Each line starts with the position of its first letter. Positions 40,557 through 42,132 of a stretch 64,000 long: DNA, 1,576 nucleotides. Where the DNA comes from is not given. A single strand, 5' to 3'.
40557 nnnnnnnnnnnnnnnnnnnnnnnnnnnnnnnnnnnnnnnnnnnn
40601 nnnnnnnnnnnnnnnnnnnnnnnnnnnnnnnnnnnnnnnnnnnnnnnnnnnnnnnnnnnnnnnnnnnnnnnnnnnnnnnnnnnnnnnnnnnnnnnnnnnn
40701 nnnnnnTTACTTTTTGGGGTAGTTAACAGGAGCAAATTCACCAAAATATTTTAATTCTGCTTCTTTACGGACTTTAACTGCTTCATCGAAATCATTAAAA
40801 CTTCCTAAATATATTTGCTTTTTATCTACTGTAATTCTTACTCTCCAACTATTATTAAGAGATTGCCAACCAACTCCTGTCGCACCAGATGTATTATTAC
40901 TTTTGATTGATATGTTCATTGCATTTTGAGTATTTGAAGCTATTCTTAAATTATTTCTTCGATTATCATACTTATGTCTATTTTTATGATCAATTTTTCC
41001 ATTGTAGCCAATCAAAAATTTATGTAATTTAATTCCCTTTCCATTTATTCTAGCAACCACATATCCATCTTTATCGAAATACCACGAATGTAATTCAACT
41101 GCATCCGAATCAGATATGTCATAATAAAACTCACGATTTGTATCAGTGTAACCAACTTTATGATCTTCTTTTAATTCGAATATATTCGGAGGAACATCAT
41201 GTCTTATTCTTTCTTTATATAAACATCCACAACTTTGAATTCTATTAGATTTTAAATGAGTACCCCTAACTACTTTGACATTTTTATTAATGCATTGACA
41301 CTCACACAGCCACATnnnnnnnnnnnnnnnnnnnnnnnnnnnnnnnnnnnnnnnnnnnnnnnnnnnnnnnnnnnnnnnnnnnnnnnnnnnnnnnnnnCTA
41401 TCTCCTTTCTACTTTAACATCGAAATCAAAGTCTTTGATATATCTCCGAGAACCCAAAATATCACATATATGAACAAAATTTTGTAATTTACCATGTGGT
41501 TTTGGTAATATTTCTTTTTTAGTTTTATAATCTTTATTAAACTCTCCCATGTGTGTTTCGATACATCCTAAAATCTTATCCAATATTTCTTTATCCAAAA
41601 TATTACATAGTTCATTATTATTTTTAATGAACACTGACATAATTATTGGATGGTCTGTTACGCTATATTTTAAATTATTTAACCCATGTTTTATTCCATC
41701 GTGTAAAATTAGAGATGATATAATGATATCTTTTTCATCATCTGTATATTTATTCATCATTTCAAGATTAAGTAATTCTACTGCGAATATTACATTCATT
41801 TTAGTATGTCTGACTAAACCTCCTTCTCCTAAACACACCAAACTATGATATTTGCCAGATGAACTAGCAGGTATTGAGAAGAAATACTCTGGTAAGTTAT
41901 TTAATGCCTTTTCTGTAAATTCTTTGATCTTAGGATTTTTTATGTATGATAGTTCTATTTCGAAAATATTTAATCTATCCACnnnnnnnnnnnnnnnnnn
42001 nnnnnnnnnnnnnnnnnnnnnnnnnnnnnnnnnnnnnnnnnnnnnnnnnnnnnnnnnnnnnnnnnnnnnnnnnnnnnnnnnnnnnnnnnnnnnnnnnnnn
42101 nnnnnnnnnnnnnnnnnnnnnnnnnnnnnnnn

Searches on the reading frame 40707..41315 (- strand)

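Call 54: search_protein_families(library=phrogs, proteins=[window:40707-41315:-], max_evalue=0.00001)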
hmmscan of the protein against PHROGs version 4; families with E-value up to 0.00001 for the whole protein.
window:40707-41315:- (202 aa): 7 families
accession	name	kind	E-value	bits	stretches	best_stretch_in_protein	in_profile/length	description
phrog_99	-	DNA, RNA and nucleotide metabolism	5.2e-41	142.6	1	79-199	144-268/383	HNH endonuclease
phrog_4578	-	DNA, RNA and nucleotide metabolism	3.3e-30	105.7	1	101-195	25-119/130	HNH endonuclease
phrog_374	-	DNA, RNA and nucleotide metabolism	4.2e-25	89.6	1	1-200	220-416/617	HNH endonuclease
phrog_3593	-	DNA, RNA and nucleotide metabolism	4.9e-14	53.5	1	102-193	107-199/210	HNH endonuclease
phrog_13470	-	DNA, RNA and nucleotide metabolism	8.5e-14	53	1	115-194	67-146/152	HNH endonuclease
phrog_24751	-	DNA, RNA and nucleotide metabolism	1e-07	33.1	1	138-189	4-55/65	HNH endonuclease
phrog_953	-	DNA, RNA and nucleotide metabolism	1.4e-07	32.2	1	130-195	300-366/420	HNH endonuclease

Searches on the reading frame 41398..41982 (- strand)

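Call 54: search_protein_families(library=phrogs, proteins=[window:41398-41982:-], max_evalue=0.00001)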
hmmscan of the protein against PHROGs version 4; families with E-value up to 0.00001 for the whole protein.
window:41398-41982:- (194 aa): 1 family
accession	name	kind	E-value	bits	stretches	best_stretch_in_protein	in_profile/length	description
phrog_5889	-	unknown function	2.5e-50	172.1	1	3-183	18-198/242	-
